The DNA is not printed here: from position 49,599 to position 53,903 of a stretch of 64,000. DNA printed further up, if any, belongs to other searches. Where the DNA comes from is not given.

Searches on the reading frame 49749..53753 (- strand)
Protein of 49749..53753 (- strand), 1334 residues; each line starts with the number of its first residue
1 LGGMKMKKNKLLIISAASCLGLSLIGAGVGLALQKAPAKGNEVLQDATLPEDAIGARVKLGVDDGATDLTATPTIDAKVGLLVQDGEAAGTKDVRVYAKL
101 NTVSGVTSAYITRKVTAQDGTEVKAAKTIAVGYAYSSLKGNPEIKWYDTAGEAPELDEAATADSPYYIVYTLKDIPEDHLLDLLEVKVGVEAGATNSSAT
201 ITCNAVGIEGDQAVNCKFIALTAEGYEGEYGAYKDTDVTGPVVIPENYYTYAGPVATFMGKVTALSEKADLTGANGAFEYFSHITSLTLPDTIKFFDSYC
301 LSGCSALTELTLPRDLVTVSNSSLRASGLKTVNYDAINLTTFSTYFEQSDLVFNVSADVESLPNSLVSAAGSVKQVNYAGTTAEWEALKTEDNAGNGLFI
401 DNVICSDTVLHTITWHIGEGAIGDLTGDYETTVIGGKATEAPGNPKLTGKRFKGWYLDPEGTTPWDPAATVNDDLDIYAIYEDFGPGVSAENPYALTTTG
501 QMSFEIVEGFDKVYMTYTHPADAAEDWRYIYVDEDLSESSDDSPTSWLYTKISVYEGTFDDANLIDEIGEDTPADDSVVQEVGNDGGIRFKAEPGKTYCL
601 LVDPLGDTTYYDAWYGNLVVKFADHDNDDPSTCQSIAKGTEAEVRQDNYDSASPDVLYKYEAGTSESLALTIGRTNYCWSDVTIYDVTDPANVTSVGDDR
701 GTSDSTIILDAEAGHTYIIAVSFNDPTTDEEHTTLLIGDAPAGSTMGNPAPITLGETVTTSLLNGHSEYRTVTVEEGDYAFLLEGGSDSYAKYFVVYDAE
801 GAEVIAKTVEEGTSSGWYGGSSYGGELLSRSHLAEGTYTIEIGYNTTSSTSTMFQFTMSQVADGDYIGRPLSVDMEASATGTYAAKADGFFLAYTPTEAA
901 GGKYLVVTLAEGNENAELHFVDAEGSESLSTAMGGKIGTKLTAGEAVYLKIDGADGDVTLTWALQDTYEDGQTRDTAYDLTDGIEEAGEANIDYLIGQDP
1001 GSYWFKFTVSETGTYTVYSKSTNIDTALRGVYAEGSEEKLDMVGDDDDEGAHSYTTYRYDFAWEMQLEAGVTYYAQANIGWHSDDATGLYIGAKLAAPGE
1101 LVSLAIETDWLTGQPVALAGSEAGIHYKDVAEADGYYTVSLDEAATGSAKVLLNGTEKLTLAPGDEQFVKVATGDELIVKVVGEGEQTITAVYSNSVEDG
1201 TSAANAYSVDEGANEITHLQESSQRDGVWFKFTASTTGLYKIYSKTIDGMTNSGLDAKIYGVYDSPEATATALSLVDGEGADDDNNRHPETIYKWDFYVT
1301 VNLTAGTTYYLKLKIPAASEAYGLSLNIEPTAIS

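Call 51: search_protein_families(library=pfam, proteins=[window:49749-53753:-], max_evalue=0.00001)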
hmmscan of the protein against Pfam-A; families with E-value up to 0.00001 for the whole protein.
window:49749-53753:- (1334 aa): 2 families
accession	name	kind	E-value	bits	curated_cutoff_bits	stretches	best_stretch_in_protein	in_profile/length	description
PF09479.16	Flg_new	-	1e-08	35.6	27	1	427-479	10-64/65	Listeria-Bacteroides repeat domain (List_Bact_rpt)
PF13306.12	LRR_5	-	2.6e-08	34.3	27.7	1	276-345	51-118/127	BspA type Leucine rich repeat region (6 copies)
